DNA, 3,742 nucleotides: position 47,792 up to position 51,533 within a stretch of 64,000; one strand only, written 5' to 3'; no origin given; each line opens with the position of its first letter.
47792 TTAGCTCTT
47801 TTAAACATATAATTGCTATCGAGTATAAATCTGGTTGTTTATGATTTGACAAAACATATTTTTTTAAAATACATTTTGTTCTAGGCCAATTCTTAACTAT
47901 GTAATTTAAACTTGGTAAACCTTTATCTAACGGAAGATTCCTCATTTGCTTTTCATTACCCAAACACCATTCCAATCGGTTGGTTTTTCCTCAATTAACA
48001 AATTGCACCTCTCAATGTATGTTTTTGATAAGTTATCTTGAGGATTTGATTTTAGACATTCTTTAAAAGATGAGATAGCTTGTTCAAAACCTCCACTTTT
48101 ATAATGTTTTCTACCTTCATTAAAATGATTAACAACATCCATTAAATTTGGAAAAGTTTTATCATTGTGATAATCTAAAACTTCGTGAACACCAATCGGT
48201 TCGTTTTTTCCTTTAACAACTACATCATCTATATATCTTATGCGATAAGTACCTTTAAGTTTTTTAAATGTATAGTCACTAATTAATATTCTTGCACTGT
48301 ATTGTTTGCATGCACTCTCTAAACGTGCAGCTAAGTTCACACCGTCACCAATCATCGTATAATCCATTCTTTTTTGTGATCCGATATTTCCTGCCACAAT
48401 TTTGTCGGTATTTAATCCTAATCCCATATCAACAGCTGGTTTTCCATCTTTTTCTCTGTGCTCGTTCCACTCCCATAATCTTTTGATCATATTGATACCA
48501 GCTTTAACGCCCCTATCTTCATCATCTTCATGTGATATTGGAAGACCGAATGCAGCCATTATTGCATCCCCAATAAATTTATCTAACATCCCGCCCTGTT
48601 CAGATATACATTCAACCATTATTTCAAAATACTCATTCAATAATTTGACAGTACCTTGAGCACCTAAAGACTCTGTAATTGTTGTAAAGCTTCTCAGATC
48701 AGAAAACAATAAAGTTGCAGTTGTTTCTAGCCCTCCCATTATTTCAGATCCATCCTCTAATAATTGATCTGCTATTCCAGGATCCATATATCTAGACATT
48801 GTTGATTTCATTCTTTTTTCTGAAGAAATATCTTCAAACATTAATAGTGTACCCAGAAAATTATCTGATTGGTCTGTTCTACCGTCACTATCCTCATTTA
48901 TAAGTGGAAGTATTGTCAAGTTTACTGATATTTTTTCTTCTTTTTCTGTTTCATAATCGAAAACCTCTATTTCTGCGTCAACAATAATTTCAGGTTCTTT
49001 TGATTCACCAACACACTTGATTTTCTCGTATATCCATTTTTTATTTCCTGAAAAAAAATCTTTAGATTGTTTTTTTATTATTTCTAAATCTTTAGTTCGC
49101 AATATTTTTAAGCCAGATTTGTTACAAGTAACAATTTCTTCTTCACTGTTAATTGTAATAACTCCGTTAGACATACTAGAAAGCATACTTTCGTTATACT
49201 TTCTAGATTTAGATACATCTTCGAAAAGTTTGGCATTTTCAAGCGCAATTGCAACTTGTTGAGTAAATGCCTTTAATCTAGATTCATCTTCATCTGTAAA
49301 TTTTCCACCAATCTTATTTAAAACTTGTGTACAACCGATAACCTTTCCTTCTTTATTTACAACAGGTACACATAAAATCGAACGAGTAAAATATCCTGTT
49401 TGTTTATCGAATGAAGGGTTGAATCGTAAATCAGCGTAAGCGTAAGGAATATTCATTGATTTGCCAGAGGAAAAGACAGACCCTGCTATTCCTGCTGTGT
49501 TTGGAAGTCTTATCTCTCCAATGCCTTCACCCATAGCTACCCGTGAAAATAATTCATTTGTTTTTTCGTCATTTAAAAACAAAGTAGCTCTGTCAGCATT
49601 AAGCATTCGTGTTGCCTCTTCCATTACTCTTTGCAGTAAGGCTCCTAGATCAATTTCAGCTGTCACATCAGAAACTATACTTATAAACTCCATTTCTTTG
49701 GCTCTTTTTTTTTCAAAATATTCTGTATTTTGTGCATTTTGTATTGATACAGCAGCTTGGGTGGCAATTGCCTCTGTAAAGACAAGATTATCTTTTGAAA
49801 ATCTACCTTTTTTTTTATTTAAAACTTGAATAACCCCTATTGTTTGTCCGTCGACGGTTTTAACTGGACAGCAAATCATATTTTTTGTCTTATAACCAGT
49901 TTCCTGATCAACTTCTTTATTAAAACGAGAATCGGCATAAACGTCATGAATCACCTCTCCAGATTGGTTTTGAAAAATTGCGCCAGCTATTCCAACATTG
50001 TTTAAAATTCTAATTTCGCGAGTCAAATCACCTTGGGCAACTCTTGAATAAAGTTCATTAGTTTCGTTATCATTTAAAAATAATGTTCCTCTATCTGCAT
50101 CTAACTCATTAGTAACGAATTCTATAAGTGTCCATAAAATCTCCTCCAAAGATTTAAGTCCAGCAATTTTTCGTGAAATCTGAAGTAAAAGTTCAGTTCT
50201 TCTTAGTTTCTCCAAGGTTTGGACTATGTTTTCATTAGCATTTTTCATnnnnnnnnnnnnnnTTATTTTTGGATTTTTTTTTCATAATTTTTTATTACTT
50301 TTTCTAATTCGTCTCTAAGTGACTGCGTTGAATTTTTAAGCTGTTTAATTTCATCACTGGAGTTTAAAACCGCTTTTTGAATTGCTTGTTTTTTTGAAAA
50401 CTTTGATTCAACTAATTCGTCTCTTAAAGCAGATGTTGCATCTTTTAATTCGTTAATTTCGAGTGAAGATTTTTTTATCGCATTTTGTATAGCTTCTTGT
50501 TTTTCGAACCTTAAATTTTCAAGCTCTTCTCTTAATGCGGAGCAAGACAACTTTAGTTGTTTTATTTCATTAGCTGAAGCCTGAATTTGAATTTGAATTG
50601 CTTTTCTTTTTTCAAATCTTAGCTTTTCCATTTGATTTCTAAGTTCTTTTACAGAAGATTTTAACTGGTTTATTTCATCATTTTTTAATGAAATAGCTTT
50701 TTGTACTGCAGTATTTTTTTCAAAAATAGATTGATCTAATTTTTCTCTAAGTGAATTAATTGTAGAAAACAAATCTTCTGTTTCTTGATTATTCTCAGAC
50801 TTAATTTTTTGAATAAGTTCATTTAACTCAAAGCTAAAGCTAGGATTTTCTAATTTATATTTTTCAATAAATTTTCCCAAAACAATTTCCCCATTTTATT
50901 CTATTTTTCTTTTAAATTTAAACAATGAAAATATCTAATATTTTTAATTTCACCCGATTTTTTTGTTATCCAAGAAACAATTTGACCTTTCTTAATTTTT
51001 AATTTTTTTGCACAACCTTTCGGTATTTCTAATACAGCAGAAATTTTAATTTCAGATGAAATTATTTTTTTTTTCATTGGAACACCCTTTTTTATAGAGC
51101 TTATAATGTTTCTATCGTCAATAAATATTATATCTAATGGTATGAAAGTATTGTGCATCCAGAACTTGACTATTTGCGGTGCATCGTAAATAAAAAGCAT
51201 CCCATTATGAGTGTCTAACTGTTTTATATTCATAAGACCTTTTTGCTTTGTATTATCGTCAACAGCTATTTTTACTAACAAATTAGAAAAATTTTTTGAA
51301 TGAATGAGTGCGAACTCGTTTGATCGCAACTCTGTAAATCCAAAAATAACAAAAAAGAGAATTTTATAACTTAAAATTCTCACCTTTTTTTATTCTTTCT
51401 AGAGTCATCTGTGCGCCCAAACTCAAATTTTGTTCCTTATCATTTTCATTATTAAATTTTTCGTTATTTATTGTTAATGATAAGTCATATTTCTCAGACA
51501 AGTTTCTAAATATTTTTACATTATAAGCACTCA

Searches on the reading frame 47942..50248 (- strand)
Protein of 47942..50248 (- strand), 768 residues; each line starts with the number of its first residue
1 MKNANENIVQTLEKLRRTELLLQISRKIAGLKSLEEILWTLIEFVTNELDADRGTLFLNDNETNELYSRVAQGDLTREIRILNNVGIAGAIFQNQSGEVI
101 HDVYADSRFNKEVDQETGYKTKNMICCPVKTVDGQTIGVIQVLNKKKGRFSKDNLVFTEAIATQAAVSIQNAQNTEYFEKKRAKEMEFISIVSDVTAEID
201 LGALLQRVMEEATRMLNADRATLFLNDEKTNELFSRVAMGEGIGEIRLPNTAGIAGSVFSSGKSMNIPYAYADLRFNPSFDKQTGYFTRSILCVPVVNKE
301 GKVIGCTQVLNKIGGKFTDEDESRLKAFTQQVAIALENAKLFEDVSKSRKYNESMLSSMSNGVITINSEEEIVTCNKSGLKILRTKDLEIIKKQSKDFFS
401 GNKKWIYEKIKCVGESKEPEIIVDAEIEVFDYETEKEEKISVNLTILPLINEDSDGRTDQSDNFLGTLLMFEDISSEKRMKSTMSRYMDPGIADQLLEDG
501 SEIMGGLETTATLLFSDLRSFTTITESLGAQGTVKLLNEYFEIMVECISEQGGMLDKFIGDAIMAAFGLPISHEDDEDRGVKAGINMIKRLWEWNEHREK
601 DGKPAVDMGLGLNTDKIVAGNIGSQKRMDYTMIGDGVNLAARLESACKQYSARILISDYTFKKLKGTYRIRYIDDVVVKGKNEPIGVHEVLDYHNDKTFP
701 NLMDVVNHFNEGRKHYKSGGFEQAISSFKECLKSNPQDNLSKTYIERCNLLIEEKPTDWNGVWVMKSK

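Call 4: search_protein_families(library=pfam, proteins=[window:47942-50248:-], max_evalue=0.01)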
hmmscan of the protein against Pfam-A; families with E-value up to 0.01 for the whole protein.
window:47942-50248:- (768 aa): 7 families
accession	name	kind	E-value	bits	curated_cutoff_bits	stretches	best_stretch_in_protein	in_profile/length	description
PF01590.32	GAF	-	3.8e-38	131.5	22.4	2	200-336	1-133/133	GAF domain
PF13185.12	GAF_2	-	3.1e-28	99.1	28.6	2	200-337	3-136/136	GAF domain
PF13492.12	GAF_3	-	1.7e-23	83.8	27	2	33-171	1-129/129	GAF domain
PF00211.25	Guanylate_cyc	-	7.9e-23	81.4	21.9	1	510-684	8-176/183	Adenylate and Guanylate cyclase catalytic domain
PF13426.13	PAS_9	-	1.1e-05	26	27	1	361-457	2-85/103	PAS domain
PF09884.15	DUF2111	-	4e-05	24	27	1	93-142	30-79/83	Uncharacterized protein conserved in archaea (DUF2111)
PF00989.32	PAS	-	0.00025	21.5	22.6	1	353-454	4-101/113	PAS fold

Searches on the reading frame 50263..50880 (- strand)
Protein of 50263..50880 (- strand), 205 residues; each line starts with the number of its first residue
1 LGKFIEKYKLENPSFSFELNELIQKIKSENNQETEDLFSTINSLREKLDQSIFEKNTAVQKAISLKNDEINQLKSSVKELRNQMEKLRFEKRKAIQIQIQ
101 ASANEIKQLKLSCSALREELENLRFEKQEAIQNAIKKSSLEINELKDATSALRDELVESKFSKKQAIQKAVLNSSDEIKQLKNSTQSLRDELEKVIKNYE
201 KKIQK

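Call 17: search_protein_families(library=ncbifam, proteins=[window:50263-50880:-], max_evalue=0.01)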
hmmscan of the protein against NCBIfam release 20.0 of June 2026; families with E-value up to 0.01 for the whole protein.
window:50263-50880:- (205 aa): 3 families
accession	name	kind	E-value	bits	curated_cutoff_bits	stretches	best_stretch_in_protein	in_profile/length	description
TIGR02169.1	SMC_prok_A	equivalog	0.0001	20.1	729.4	1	25-201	323-495/1165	chromosome segregation protein SMC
TIGR04523.1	Mplasa_alph_rch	subfamily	0.00014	19.9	270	1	22-204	413-599/745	helix-rich protein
NF053609.1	Sul12a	equivalog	0.00028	21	150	0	47-89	58-100/103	Sul12a family chromatin-organizing protein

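Call 74: search_protein_families(library=pfam, proteins=[window:50263-50880:-], max_evalue=10)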
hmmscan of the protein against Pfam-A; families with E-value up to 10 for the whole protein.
window:50263-50880:- (205 aa): 42 families (the best 25 are shown)
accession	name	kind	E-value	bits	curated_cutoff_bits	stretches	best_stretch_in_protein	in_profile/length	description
PF25450.1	Rab11-FIP3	-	4.1e-05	24.3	31.9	2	95-157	59-120/125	Rab11-FIP3-like domain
PF15397.11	DUF4618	-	8.6e-05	22.5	34.9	3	96-198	119-222/258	Domain of unknown function (DUF4618)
PF20570.3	DUF6779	-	0.00097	20.2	28.1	2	56-95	59-98/108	Domain of unknown function (DUF6779)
PF19380.4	DUF5955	-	0.0083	16.9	27.1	1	67-120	5-60/88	Family of unknown function (DUF5955)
PF11068.13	YlqD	-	0.023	15.5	27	2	65-110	17-62/131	YlqD protein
PF03469.19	XH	-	0.032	14.6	22.2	1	118-183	65-130/131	XH domain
PF04632.18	FUSC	-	0.048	12.7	30.9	1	28-191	182-329/660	Fusaric acid resistance protein family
PF19622.4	DUF6127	-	0.057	13.9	27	0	77-100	33-56/63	Family of unknown function (DUF6127)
PF10186.14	ATG14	-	0.062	12.8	33.2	1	30-163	24-156/347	Vacuolar sorting 38 and autophagy-related subunit 14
PF16548.10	FlgT_N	-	0.099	13.6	28.8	2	164-197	24-57/87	Flagellar assembly protein T, N-terminal domain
PF19491.4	DUF6026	-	0.11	12.9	26.6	1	64-88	16-40/51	Family of unknown function (DUF6026)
PF07311.17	Dodecin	-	0.13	13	22.5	0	158-182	10-34/64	Dodecin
PF08663.15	HalX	-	0.16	12.8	23.2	1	162-200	17-59/68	HalX domain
PF10211.14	Ax_dynein_light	-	0.16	12.4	26.4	4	43-121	110-186/187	Axonemal dynein light chain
PF09769.14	ApoO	-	0.16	12.3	31.4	1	26-87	5-66/131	Apolipoprotein O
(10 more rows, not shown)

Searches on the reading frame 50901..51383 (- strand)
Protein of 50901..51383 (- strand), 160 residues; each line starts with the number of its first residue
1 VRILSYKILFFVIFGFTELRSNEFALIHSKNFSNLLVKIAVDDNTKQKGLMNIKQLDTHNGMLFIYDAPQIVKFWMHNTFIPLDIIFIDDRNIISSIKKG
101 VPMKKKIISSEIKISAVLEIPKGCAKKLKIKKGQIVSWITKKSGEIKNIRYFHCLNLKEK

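Call 17: search_protein_families(library=ncbifam, proteins=[window:50901-51383:-], max_evalue=0.01)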
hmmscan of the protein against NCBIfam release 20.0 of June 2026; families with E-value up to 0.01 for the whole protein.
window:50901-51383:- (160 aa): 1 family
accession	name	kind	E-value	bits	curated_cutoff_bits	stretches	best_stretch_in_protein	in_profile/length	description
NF002996.0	PRK03760.1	equivalog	2.2e-05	24.3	146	1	36-140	16-118/121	hypothetical protein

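Call 74: search_protein_families(library=pfam, proteins=[window:50901-51383:-], max_evalue=10)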
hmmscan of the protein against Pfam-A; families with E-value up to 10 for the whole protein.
window:50901-51383:- (160 aa): 3 families
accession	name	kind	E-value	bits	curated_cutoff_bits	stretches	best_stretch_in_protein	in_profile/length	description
PF02643.20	DUF192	-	1.8e-26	92.5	27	1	37-138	3-96/96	Uncharacterized ACR, COG1430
PF22310.2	NMB0315_dom_I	-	0.074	13.8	27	1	113-153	27-67/83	NMB0315-like, domain I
PF18517.6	LZ3wCH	-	0.13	12.7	26.1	1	92-114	26-48/55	Leucine zipper with capping helix domain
